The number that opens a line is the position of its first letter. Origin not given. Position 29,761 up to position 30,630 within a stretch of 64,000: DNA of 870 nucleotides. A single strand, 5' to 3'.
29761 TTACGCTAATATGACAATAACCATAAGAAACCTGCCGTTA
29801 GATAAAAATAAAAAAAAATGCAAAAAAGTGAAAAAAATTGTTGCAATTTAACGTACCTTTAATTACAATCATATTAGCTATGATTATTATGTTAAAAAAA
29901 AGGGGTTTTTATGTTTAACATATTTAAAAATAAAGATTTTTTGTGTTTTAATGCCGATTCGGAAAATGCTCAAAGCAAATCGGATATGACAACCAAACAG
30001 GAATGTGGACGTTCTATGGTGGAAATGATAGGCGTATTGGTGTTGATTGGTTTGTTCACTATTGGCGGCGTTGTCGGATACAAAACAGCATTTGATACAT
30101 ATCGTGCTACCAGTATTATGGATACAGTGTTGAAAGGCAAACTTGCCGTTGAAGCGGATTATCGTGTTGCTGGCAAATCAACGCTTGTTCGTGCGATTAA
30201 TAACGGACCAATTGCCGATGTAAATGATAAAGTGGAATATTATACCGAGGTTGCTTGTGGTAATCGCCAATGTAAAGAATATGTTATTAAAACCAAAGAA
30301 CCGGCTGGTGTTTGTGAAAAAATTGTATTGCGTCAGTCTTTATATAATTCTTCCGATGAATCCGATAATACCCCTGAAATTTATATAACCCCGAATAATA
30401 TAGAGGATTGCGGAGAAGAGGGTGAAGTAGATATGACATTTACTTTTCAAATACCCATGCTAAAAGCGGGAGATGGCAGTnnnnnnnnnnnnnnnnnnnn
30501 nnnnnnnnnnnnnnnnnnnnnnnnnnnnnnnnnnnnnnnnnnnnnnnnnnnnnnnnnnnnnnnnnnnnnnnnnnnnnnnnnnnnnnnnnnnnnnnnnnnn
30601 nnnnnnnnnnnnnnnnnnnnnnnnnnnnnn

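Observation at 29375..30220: ~220-bp, ~95%-identical inverted repeats formed by the 5' ends of the divergent giant genes, flanking their shared control region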

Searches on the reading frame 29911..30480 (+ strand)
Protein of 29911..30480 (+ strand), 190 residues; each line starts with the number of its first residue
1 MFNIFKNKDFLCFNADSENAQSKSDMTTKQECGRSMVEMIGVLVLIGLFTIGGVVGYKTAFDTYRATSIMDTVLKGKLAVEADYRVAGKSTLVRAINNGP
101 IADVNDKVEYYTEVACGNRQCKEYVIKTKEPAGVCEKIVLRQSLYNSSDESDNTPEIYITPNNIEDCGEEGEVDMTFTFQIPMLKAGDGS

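Call 20: find_related_loci(query=A2, collection=genome_contigs, flank=10000)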
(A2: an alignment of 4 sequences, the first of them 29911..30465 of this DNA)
Query A2 (185 aa) in genome_contigs; peptide patterns used: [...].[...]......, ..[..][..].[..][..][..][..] (x = any residue, [..] = any of these).
118 stretches matched a pattern; 94 encode a relative of the query (tblastn E <= 1e-3); the best 80 are kept; 78 distinct loci.
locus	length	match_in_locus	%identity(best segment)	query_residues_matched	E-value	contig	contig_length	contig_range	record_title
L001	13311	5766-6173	34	29-179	2e-14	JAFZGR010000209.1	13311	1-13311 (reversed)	MAG: Alphaproteobacteria bacterium isolate RGIG7750 Water_buffalos_Rectum-5__c545110, whole genome shotgun sequence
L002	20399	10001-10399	30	1-146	5e-14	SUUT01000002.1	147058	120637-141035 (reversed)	MAG: Alphaproteobacteria bacterium isolate SIG53 NODE_2272_length_147058_cov_10.106240, whole genome shotgun sequence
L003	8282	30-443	33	31-179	4e-14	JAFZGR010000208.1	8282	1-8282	MAG: Alphaproteobacteria bacterium isolate RGIG7750 Water_buffalos_Rectum-5__c543308, whole genome shotgun sequence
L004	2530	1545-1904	31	18-146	5e-14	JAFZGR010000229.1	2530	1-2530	MAG: Alphaproteobacteria bacterium isolate RGIG7750 Water_buffalos_Rectum-5__c595467, whole genome shotgun sequence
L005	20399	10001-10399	31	1-146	7e-14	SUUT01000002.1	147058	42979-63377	MAG: Alphaproteobacteria bacterium isolate SIG53 NODE_2272_length_147058_cov_10.106240, whole genome shotgun sequence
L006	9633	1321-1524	46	22-89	4e-14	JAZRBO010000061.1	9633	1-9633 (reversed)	MAG: Alphaproteobacteria bacterium isolate T1900045126_TC20190120.MAGScoT_cleanbin_000006 SGB_4864_k141_898649, whole ge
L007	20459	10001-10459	31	23-179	1e-13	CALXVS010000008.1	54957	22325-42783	MAG: uncultured Alphaproteobacteria bacterium isolate BRZ_DV__bin2 genome assembly, contig: BRZ_DV__NODE_719_length_5495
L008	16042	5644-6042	29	1-146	6e-13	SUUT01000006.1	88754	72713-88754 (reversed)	MAG: Alphaproteobacteria bacterium isolate SIG53 NODE_6339_length_88754_cov_10.256333, whole genome shotgun sequence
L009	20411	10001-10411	35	29-166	7e-13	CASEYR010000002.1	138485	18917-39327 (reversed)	uncultured Alphaproteobacteria bacterium isolate B5_L1_362362_idba_bin.105 genome assembly, contig: B5_L1_362362_idba_bi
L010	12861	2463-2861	30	1-146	9e-13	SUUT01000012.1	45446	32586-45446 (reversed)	MAG: Alphaproteobacteria bacterium isolate SIG53 NODE_18264_length_45446_cov_11.373353, whole genome shotgun sequence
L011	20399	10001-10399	29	1-146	7e-13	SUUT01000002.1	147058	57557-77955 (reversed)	MAG: Alphaproteobacteria bacterium isolate SIG53 NODE_2272_length_147058_cov_10.106240, whole genome shotgun sequence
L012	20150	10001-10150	52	29-78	1e-12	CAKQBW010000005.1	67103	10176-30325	MAG: uncultured Alphaproteobacteria bacterium isolate REFINED_METABAT215_TOP10_CONTIGS_1500_ASSEMBLY_K77_MERGED__Hadza_M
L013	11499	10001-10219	40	29-110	2e-12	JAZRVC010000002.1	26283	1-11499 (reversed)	MAG: Alphaproteobacteria bacterium isolate T1900044954_TA20190008.MAGScoT_cleanbin_000052 SGB_3789_k141_1399533, whole g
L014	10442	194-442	37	27-106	3e-12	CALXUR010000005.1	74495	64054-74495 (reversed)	MAG: uncultured Alphaproteobacteria bacterium isolate BRZ_KF__bin82 genome assembly, contig: BRZ_KF__NODE_517_length_744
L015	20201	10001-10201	44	4-70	1e-11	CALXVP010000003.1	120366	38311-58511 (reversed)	MAG: uncultured Alphaproteobacteria bacterium isolate BRZ_DT__bin56 genome assembly, contig: BRZ_DT__NODE_100_length_120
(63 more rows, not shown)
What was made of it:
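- All genome hits are gut Alphaproteobacteria MAGs (call 20).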

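Call 21: search_protein_representatives(alignment_id=A2)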
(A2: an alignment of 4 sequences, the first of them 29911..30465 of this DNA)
Query: 4 sequences, 169 profile positions. Proteins with E-value up to 0.001 (for the whole library): 5879; up to 1e-10: 3562; up to 1e-30: 46. The best 150 are listed.
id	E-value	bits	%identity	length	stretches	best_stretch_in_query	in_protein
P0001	1.3e-67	243.2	-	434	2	14-169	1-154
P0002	1.4e-65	236.5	-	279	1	3-160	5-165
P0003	5.0e-65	234.8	-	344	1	3-169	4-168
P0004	4.3e-62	225.2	-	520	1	7-167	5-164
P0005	1.4e-59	217.1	-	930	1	2-167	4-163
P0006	8.6e-58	211.2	-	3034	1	1-167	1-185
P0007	2.2e-56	206.7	-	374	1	1-167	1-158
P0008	8.7e-51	188.4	-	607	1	1-167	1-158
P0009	1.6e-50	187.6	-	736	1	1-165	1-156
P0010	7.2e-46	172.4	-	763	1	4-167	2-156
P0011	2.2e-45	170.9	-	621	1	6-169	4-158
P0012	1.4e-43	165.0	-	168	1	6-154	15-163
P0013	4.6e-43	163.3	-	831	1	7-169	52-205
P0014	1.3e-42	161.9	-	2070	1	3-167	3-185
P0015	2.4e-42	161.0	-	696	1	4-165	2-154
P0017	5.8e-42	159.7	-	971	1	6-162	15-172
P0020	1.0e-40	155.7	-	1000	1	6-164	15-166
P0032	2.6e-35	138.1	-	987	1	5-160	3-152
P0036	5.1e-34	133.9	-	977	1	5-161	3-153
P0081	1.1e-24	103.6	-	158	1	4-167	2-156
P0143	2.7e-22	95.7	-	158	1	7-169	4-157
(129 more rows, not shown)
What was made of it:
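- The family has 5879 cluster representatives at E <= 1e-3 (call 21).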

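Call 26: find_encoding_contigs(protein=P0014, flank=10000, max_places=10)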
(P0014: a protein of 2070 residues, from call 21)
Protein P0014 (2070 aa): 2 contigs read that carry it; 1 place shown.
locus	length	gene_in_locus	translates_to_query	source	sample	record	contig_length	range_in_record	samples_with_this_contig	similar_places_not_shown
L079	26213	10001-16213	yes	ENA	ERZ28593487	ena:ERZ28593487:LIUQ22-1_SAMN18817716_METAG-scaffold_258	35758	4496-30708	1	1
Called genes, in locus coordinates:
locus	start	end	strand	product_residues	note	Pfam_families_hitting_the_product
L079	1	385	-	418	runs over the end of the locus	-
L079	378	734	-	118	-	-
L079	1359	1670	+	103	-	-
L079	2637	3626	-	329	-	PF01381:HTH_3, PF04545:Sigma70_r4 (faint), PF12844:HTH_19 (weak), PF13443:HTH_26 (weak), PF01381:HTH_3, PF12844:HTH_19 (weak), PF13560:HTH_31 (weak)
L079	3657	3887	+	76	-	-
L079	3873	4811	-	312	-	PF00226:DnaJ, PF01556:DnaJ_C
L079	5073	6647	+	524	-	PF06414:Zeta_toxin (weak), PF08433:KTI12 (weak), PF13238:AAA_18 (weak), PF13671:AAA_33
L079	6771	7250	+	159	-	-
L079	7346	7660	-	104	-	PF22277:EncFtn-like (weak), PF02915:Rubrerythrin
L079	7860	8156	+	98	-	-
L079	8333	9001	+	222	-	PF00717:Peptidase_S24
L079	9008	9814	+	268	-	-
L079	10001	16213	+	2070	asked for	-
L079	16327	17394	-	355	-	PF00730:HhH-GPD, PF00633:HHH, PF14815:NUDIX_4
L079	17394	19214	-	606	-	PF13191:AAA_16 (faint), PF00004:AAA (faint), PF13401:AAA_22 (faint), PF17871:AAA_lid_9, PF07724:AAA_2, PF07728:AAA_5, PF10431:ClpB_D2-small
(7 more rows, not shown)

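Call 30: find_encoding_contigs(protein=P0006, flank=10000, max_places=10)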
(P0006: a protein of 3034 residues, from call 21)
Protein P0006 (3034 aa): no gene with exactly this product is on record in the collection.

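Call 46: search_solved_structures(query=A3, max_evalue=1)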
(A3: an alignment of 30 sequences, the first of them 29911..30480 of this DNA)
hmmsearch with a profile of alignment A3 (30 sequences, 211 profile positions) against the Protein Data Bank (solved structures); distinct sequences matched with E-value up to 1: 10.
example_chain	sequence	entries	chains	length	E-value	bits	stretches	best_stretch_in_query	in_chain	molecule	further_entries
9egp_A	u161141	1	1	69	0.05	16.7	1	7-36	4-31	Geopilin domain 1 protein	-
7tgg_A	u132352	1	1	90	0.07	16.2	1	5-36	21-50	Geopilin domain 1 protein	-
8tob_GA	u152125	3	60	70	0.1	15.7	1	18-67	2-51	Fimbrial protein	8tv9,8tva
9laa_A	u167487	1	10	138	0.26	14.4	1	5-40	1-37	Type IV pilin protein PilA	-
2qtd_A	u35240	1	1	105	0.27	14.3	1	97-143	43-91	Uncharacterized protein MJ0327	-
2kla_A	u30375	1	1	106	0.3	14.2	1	97-143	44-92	Uncharacterized protein MJ0327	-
8tum_e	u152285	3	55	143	0.44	13.6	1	18-89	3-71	Type IV major pilin protein PilA | Pilin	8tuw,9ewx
9iuf_A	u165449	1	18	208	0.68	13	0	17-74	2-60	CFA/III pilin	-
8h8a_B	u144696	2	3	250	0.71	13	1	109-177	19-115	C-terminal peptide from Putative Rhs-family protein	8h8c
3sok_A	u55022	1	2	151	0.77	12.8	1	18-94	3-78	Fimbrial protein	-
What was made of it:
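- On Type IV pilin / type 4 filament subunit (class III signal peptide, IPR012902 / PF07963): Matches to solved pilins are at E = 0.05-0.8 (call 46).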

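Call 53: predict_structure(alignment_id=A3)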
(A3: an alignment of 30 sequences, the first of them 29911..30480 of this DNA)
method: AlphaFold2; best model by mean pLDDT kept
length: 190 residues; sequences in the alignment: 30
mean_pLDDT: 77.0   pTM: 0.66
mean pLDDT of the five models: 77.0, 76.5, 75.6, 75.4, 73.2
residues with pLDDT >= 90: 60; 70-90: 61; 50-70: 57; < 50: 12
segments of 3 or more residues with pLDDT < 50: 1-3, 6-9
pLDDT, mean of each block of 10 residues (from residue 1): 48 49 54 73 95 95 93 87 79 64 58 80 89 95 75 74 91 92 71
secondary structure, 60 per line:
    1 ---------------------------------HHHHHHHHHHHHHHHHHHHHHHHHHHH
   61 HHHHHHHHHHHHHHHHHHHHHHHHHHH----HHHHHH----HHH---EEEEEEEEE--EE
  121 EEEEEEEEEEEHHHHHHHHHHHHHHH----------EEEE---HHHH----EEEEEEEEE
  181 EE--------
elements in order: H34-87 H92-97 E108-116 E119-131 H132-146 E157-160 H164-167 E172-182
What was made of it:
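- On Type IV pilin / type 4 filament subunit (class III signal peptide, IPR012902 / PF07963): The AlphaFold2 model has pLDDT 77 and pTM 0.66, with helix 34-87, four strands and one further helix (call 53).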

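Call 56: fold_search(model_id=the predicted structure, library=pdb)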
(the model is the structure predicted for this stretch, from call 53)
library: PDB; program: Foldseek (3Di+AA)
matches with E <= 10: 198; with E <= 0.001: 0
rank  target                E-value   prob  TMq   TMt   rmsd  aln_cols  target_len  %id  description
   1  3jc8_Oa               2.4e-01  0.16  0.22  0.22  26.0       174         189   11  Architectural model of the type IVa pilus machine in a piliated state (released 2016-03-16)
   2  9ql9_B                6.6e-01  0.25  0.21  0.25   5.8        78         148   17  CA domain of LvrB from Leptospira in its apo form (released 2026-04-08)
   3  9ql9_A                7.0e-01  0.18  0.19  0.23   7.1        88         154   12  CA domain of LvrB from Leptospira in its apo form (released 2026-04-08)
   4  8gtf_k                7.0e-01  0.05  0.15  0.18  10.1       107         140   12  Cryo-EM model of the marine siphophage vB_DshS-R4C stopper-terminator complex (released 2023-07-12)
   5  6ocv_MODEL_1_A        7.5e-01  0.08  0.20  0.20  10.5       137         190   13  Solution structure of the H-NOX protein from Shewanella woodyi in the Fe(II)CO ligation state (released 2020-05-06)
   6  9m6x_M                8.5e-01  0.09  0.18  0.25   9.6        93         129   12  Cryo-EM structure of bacteriophage NF5 neck (released 2025-12-17)
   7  8dvq                  1.2e+00  0.07  0.15  0.20   8.1        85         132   13  CA domain of VanSA histidine kinase (released 2023-03-22)
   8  9qjg_A                1.2e+00  0.12  0.20  0.24   9.4        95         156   13  CA domain of LvrB from Leptospira with bound ADP (released 2026-04-08)
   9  6w18_D                1.2e+00  0.09  0.22  0.15  14.8       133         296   11  Structure of S. pombe Arp2/3 complex in inactive state (released 2020-08-12)
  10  6wh9_H                1.3e+00  0.06  0.14  0.13   9.4        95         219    8  Ketoreductase from module 1 of the 6-deoxyerythronolide B synthase (KR1) in complex with antibody fragment (Fab) 1D10 (released 2020-09-09)
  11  9qjg_B                1.6e+00  0.13  0.21  0.25   5.6        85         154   15  CA domain of LvrB from Leptospira with bound ADP (released 2026-04-08)
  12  3uvf_A                1.6e+00  0.08  0.16  0.13   7.0        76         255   13  Expanding LAGALIDADG endonuclease scaffold diversity by rapidly surveying evolutionary sequence space (released 2012-02-29)
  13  8vc9_C                1.8e+00  0.12  0.21  0.11   9.4        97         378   11  Hybrid response regulator LvrB from Leptospira / phosphorylated REC form (released 2024-12-18)
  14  9g8s_S                1.8e+00  0.08  0.20  0.19  13.3       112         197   14  C3 reconstruction of extended phiCD508 needle (released 2025-04-09)
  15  2rjz_A                1.9e+00  0.08  0.25  0.31  12.9       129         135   16  Crystal structure of the type 4 fimbrial biogenesis protein PilO from Pseudomonas aeruginosa (released 2007-11-06)
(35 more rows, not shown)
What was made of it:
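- Tried and rejected: Foldseek against the PDB was uninformative (call 56).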
